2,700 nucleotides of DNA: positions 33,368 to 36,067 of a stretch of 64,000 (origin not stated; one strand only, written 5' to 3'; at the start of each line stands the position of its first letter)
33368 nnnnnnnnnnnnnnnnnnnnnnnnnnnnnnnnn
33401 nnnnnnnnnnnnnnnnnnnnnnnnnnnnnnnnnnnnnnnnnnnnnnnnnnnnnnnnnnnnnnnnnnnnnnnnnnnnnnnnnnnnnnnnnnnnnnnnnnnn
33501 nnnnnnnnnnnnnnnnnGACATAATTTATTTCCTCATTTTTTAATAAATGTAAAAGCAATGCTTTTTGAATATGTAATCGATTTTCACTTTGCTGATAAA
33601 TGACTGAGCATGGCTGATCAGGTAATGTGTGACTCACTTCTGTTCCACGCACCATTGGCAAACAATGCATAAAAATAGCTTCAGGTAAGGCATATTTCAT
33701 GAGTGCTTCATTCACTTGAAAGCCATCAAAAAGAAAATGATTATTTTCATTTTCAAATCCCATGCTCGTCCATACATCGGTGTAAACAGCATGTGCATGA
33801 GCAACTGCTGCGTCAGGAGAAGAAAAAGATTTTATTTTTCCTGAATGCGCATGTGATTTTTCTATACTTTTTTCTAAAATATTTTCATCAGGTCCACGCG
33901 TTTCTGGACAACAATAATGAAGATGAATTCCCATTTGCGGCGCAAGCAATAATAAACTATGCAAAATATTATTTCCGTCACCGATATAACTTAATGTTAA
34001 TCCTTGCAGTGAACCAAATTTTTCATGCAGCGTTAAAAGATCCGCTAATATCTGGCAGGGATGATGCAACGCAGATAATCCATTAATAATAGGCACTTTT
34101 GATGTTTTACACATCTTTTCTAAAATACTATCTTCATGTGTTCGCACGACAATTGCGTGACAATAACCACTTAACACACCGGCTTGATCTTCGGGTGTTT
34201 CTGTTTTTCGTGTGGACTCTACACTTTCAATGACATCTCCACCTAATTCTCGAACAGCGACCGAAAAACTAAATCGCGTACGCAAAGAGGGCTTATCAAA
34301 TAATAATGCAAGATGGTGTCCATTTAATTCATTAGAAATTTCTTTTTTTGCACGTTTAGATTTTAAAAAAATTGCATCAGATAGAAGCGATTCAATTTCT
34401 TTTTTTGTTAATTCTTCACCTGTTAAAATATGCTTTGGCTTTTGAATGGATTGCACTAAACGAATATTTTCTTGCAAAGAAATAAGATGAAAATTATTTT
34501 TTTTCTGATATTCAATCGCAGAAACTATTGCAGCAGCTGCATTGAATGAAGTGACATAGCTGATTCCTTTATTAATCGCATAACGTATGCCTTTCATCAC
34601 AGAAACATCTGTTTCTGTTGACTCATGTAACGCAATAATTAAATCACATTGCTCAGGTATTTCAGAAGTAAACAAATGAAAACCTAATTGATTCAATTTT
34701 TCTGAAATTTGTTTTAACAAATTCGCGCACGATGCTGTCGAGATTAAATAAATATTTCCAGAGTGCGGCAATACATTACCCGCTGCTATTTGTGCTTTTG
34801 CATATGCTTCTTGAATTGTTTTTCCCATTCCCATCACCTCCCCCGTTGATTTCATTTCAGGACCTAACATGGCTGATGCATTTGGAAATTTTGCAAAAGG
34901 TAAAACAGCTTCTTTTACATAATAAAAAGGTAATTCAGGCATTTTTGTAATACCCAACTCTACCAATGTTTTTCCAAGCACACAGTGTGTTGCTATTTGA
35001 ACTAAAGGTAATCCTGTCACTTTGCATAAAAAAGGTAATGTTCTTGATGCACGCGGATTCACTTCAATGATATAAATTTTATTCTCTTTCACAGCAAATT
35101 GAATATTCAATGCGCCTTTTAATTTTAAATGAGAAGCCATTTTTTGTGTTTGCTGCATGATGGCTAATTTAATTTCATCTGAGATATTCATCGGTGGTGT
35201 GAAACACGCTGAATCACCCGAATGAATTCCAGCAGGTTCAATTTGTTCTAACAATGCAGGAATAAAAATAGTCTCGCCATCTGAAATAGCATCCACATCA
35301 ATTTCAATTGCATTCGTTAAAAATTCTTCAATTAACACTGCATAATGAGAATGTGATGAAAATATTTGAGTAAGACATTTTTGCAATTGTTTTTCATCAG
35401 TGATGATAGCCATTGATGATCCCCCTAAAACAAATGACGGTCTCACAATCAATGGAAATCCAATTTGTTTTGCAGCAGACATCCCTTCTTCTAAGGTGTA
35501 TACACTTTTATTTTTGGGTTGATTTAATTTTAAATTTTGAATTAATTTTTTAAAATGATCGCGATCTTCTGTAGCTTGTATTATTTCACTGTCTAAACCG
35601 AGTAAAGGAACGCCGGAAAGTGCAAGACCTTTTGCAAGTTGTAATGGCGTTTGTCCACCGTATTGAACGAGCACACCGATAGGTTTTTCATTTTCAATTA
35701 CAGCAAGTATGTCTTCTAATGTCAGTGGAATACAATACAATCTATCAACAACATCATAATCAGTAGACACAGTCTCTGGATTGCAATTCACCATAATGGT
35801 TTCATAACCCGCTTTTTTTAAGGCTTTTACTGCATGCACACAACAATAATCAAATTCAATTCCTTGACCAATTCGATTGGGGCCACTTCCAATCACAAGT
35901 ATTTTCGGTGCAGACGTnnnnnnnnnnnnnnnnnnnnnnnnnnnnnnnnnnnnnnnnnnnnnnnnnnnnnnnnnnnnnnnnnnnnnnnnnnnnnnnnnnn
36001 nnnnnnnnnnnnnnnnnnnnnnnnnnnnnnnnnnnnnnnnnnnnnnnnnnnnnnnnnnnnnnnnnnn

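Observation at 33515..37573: Carbamoyl-phosphate synthase large subunit fused in frame to ornithine carbamoyltransferase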

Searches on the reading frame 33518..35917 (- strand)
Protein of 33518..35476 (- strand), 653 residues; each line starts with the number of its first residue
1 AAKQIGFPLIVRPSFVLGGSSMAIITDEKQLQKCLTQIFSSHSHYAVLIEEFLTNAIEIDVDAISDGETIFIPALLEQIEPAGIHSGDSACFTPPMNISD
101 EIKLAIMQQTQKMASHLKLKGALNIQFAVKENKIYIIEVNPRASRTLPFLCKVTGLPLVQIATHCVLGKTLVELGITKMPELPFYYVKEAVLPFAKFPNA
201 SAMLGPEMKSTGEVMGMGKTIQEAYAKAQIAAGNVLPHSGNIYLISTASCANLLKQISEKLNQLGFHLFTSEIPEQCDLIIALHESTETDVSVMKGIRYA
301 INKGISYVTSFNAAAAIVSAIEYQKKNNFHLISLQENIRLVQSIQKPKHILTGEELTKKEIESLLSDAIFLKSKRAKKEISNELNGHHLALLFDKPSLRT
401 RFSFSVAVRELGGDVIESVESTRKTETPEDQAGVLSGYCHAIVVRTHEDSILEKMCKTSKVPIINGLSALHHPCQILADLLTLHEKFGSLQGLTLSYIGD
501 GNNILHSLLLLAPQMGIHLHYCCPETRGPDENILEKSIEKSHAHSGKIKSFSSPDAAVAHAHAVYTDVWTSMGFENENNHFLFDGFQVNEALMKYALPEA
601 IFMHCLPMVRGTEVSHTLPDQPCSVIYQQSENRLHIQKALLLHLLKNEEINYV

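Call 51: search_protein_representatives(protein=window:33518-35476:-)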
Query: 653 residues. Proteins with E-value up to 0.001 (for the whole library): 21674; up to 1e-10: 10261; up to 1e-30: 1795. The best 150 are listed.
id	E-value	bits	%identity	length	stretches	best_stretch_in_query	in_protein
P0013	8.8e-246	833.5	51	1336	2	4-646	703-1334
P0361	9.5e-196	668.2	65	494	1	165-653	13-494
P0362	9.1e-127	440.4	43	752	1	4-644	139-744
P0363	6.3e-107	374.9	35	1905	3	330-645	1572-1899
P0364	7.8e-106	371.3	44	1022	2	6-267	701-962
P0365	7.3e-102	358.1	40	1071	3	2-272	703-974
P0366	2.7e-101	356.3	41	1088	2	1-270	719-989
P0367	1.3e-96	340.8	53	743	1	337-646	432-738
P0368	7.0e-96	338.4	41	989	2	3-236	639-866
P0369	5.7e-95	335.4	38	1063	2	2-321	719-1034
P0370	2.1e-93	330.2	39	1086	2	3-270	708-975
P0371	4.5e-93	329.1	37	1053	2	4-272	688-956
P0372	7.8e-93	328.3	41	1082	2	2-270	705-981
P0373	1.2e-92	327.7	36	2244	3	4-271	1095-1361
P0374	2.1e-92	326.9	39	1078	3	4-269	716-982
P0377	2.5e-91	323.3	31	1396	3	2-273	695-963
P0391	4.3e-88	312.7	38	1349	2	2-271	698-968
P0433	1.6e-79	284.3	31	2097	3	4-270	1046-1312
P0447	2.9e-76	273.6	47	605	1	316-645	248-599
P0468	7.7e-73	262.3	34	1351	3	3-303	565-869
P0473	2.8e-72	260.5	34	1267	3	4-242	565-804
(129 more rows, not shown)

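Call 52: predict_structure(alignment_id=A1)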
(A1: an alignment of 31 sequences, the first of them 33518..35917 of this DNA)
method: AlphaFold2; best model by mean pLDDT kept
length: 800 residues; sequences in the alignment: 31
mean_pLDDT: 84.9   pTM: 0.62
mean pLDDT of the five models: 84.9, 84.4, 83.7, 83.2, 82.6
residues with pLDDT >= 90: 394; 70-90: 289; 50-70: 101; < 50: 16
segments of 3 or more residues with pLDDT < 50: 795-800
pLDDT, mean of each block of 10 residues (from residue 1): 87 56 85 94 73 74 88 95 81 83 90 87 94 93 95 87 61 89 86 87 86 93 72 58 76 95 94 90 90 83 90 92 74 73 54 54 82 81 88 91 94 93 90 77 82 81 89 73 59 81 93 96 88 91 85 95 72 85 89 92 91 93 97 96 94 95 96 91 87 93 97 74 69 94 97 87 93 94 96 52
secondary structure, 60 per line:
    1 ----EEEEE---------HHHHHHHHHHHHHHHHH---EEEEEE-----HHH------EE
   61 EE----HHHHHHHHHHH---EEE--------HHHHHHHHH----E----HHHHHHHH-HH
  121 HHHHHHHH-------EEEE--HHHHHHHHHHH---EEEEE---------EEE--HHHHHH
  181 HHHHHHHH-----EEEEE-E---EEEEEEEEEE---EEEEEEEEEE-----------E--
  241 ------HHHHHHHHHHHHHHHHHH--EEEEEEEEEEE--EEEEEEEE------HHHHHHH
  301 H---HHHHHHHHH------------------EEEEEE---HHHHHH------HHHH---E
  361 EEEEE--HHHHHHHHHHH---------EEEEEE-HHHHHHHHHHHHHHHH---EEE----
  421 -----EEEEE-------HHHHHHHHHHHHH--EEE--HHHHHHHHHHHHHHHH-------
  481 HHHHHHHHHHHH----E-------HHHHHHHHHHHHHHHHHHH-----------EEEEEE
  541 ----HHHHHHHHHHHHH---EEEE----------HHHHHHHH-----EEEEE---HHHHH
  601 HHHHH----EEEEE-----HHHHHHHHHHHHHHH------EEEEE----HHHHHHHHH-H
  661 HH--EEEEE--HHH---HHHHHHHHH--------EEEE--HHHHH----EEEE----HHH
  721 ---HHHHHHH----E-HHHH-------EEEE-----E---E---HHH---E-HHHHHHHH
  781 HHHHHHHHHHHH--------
elements in order (helices of 4 or more, strands of 3 or more residues): E5-9 H19-35 E39-44 E59-62 H67-77 E81-83 H92-100 H110-117 H119-128 E136-139 H142-152 E156-160 E170-172 H175-188 E194-198 E204-213 E217-226 H247-264 E267-277 E280-287 H294-301 H305-313 E332-337 H341-346 H353-356 E360-365 H368-378 E388-393 H395-410 E414-416 E426-430 H438-450 E453-455 H458-473 H481-492 H505-523 E535-540 H545-557 E561-564 H575-582 E588-592 H596-605 E610-614 H620-634 E641-645 H650-658 E665-669 H678-686 E695-698 H701-705 E710-713 H724-730 H737-740 E748-751 H773-792

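Call 53: search_protein_families(library=pfam, proteins=[P0362, P0363, P0367, P0377, P0391, P0447, P0468, P0473], max_evalue=0.00001)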
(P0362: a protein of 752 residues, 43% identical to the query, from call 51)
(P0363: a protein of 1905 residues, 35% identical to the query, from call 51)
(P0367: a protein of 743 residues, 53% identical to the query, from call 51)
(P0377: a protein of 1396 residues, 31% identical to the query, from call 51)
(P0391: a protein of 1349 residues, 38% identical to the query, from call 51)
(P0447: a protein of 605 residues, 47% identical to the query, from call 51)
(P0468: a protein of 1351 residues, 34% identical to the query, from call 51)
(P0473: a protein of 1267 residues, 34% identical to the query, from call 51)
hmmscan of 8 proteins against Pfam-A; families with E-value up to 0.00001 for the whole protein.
P0362 (752 aa): 3 families
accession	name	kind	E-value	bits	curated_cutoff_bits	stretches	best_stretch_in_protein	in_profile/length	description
PF00185.30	OTCace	-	7.3e-47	159.8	29.4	1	598-743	2-156/157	Aspartate/ornithine carbamoyltransferase, Asp/Orn binding domain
PF02729.26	OTCace_N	-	3.4e-39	134.7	29.9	1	456-591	1-148/148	Aspartate/ornithine carbamoyltransferase, carbamoyl-P binding domain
PF02786.22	CPSase_L_D2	-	5.9e-15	55.8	19.8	1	107-303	2-210/211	Carbamoyl-phosphate synthase L chain, ATP binding domain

P0363 (1905 aa): 10 families
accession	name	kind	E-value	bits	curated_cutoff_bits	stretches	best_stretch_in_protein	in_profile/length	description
PF02786.22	CPSase_L_D2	-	1.7e-113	377.7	19.8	2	569-772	1-210/211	Carbamoyl-phosphate synthase L chain, ATP binding domain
PF25596.1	CPSase_L_D1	-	9.5e-83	274.3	27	2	449-564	3-116/118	Carbamoyl phosphate synthase preATP-grasp domain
PF00117.34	GATase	-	4.2e-49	167.2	22.8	1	221-400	2-189/190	Glutamine amidotransferase class-I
PF00185.30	OTCace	-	7.3e-48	163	29.4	1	1742-1898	2-157/157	Aspartate/ornithine carbamoyltransferase, Asp/Orn binding domain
PF02729.26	OTCace_N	-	1.5e-41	142.4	29.9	1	1593-1730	1-146/148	Aspartate/ornithine carbamoyltransferase, carbamoyl-P binding domain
PF00988.28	CPSase_sm_chain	-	1e-40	138.9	27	1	33-161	1-119/126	Carbamoyl-phosphate synthase small chain, CPSase domain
PF02787.25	CPSase_L_D3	-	9.7e-26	90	26.6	1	857-935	2-79/80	Carbamoyl-phosphate synthetase large chain, oligomerisation domain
PF07478.18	Dala_Dala_lig_C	-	2.2e-17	63.7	24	2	591-740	23-174/204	D-ala D-ala ligase C-terminus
PF02222.28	ATP-grasp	-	2e-16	60.6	27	1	1113-1277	3-162/179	ATP-grasp domain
PF15632.11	ATPgrasp_Ter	-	1.2e-08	35.2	29.1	0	1239-1304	48-111/131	ATP-grasp in the biosynthetic pathway with Ter operon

P0367 (743 aa): 4 families
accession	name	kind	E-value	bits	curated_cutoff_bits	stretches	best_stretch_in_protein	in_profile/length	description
PF00206.25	Lyase_1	-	6.6e-70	236.4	27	1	11-303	3-312/312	Lyase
PF00185.30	OTCace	-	1.8e-46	158.5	29.4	1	585-735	2-156/157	Aspartate/ornithine carbamoyltransferase, Asp/Orn binding domain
PF02729.26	OTCace_N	-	1.2e-36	126.5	29.9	1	444-577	2-147/148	Aspartate/ornithine carbamoyltransferase, carbamoyl-P binding domain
PF14698.11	ASL_C2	-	3.6e-11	43.8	27.3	1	366-411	1-46/69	Argininosuccinate lyase C-terminal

P0377 (1396 aa): 9 families
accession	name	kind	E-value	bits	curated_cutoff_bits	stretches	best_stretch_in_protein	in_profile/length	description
PF02786.22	CPSase_L_D2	-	4.7e-96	320.8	19.8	2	124-327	1-210/211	Carbamoyl-phosphate synthase L chain, ATP binding domain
PF25596.1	CPSase_L_D1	-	1.4e-86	286.6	27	2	549-659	2-116/118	Carbamoyl phosphate synthase preATP-grasp domain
PF02729.26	OTCace_N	-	7.1e-44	149.9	29.9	1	1092-1234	1-148/148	Aspartate/ornithine carbamoyltransferase, carbamoyl-P binding domain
PF00185.30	OTCace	-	8.1e-29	101.1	29.4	1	1240-1390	1-155/157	Aspartate/ornithine carbamoyltransferase, Asp/Orn binding domain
PF02787.25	CPSase_L_D3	-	4e-25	88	26.6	1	417-492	2-79/80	Carbamoyl-phosphate synthetase large chain, oligomerisation domain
PF02222.28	ATP-grasp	-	7e-22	78.4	27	2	131-279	2-147/179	ATP-grasp domain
PF02142.27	MGS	-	2.7e-14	53.5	24.1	1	945-1040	3-94/94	MGS-like domain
PF07478.18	Dala_Dala_lig_C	-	1.1e-12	48.3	24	1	153-295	30-174/204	D-ala D-ala ligase C-terminus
PF15632.11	ATPgrasp_Ter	-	1.2e-12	48.1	29.1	1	799-866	49-116/131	ATP-grasp in the biosynthetic pathway with Ter operon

P0391 (1349 aa): 11 families
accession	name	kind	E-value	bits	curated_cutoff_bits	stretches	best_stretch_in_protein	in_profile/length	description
PF02786.22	CPSase_L_D2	-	3.5e-115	383.3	19.8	2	128-333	1-210/211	Carbamoyl-phosphate synthase L chain, ATP binding domain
PF25596.1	CPSase_L_D1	-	2.1e-96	318.3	27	2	7-125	2-118/118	Carbamoyl phosphate synthase preATP-grasp domain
PF01678.24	DAP_epimerase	-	3.5e-60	201.9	34.7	2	1227-1341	2-120/121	Diaminopimelate epimerase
PF02787.25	CPSase_L_D3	-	1.2e-23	83.3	26.6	1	425-498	4-79/80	Carbamoyl-phosphate synthetase large chain, oligomerisation domain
PF02142.27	MGS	-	5.1e-19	68.6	24.1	1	950-1037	1-94/94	MGS-like domain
PF07478.18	Dala_Dala_lig_C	-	6.7e-15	55.6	24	1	154-301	27-174/204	D-ala D-ala ligase C-terminus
PF02222.28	ATP-grasp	-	2.6e-11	43.9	27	0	674-838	2-163/179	ATP-grasp domain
PF15632.11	ATPgrasp_Ter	-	4.6e-11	43.1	29.1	1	741-864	3-111/131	ATP-grasp in the biosynthetic pathway with Ter operon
PF02655.19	ATP-grasp_3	-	5.3e-10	40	23.2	1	675-838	11-157/160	ATP-grasp domain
PF01071.24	GARS_A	-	6.2e-09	36.4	27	1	673-837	8-188/194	Phosphoribosylglycinamide synthetase, ATP-grasp (A) domain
PF05544.16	Pro_racemase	-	1.7e-06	27.8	27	1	1117-1226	56-170/325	Proline racemase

P0447 (605 aa): 3 families
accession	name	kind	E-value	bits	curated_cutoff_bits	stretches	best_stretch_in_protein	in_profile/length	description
PF00185.30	OTCace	-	4.5e-43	147.5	29.4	1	442-597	5-156/157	Aspartate/ornithine carbamoyltransferase, Asp/Orn binding domain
PF02729.26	OTCace_N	-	2.5e-37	128.7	29.9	1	279-421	1-148/148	Aspartate/ornithine carbamoyltransferase, carbamoyl-P binding domain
PF00696.33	AA_kinase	-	4.3e-29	102.4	24.9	1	14-263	1-233/234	Amino acid kinase family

P0468 (1351 aa): 8 families
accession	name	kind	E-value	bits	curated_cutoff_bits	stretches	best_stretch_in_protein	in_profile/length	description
PF02786.22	CPSase_L_D2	-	2.9e-115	383.6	19.8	2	2-200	5-209/211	Carbamoyl-phosphate synthase L chain, ATP binding domain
PF25596.1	CPSase_L_D1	-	1.2e-42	144.9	27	1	418-529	2-117/118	Carbamoyl phosphate synthase preATP-grasp domain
PF02787.25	CPSase_L_D3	-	1.1e-25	89.8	26.6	1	286-365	1-79/80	Carbamoyl-phosphate synthetase large chain, oligomerisation domain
PF07478.18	Dala_Dala_lig_C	-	1.1e-21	77.7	24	1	545-702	6-173/204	D-ala D-ala ligase C-terminus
PF02729.26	OTCace_N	-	4.4e-21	75.9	29.9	1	1259-1345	1-93/148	Aspartate/ornithine carbamoyltransferase, carbamoyl-P binding domain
PF02222.28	ATP-grasp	-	5.3e-18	65.7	27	1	541-704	3-162/179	ATP-grasp domain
PF02142.27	MGS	-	5e-17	62.3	24.1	1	815-914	2-94/94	MGS-like domain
PF15632.11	ATPgrasp_Ter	-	7.9e-10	39.1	29.1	0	619-738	14-117/131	ATP-grasp in the biosynthetic pathway with Ter operon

P0473 (1267 aa): 8 families
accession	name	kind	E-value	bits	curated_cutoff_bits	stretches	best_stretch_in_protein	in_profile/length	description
PF02786.22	CPSase_L_D2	-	7.6e-79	264.6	19.8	2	1-171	43-208/211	Carbamoyl-phosphate synthase L chain, ATP binding domain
PF02729.26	OTCace_N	-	2.1e-40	138.6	29.9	1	958-1095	1-148/148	Aspartate/ornithine carbamoyltransferase, carbamoyl-P binding domain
PF25596.1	CPSase_L_D1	-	9.6e-38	129.1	27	1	412-528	3-117/118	Carbamoyl phosphate synthase preATP-grasp domain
PF00185.30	OTCace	-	2.2e-25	90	29.4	1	1102-1262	2-155/157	Aspartate/ornithine carbamoyltransferase, Asp/Orn binding domain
PF02222.28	ATP-grasp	-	1.1e-12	48.4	27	1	540-703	3-162/179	ATP-grasp domain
PF02787.25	CPSase_L_D3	-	2.7e-11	43.7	26.6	1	298-353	24-79/80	Carbamoyl-phosphate synthetase large chain, oligomerisation domain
PF07478.18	Dala_Dala_lig_C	-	3.7e-10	40.1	24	1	559-701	28-173/204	D-ala D-ala ligase C-terminus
PF15632.11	ATPgrasp_Ter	-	2.1e-08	34.4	29.1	1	614-728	10-109/131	ATP-grasp in the biosynthetic pathway with Ter operon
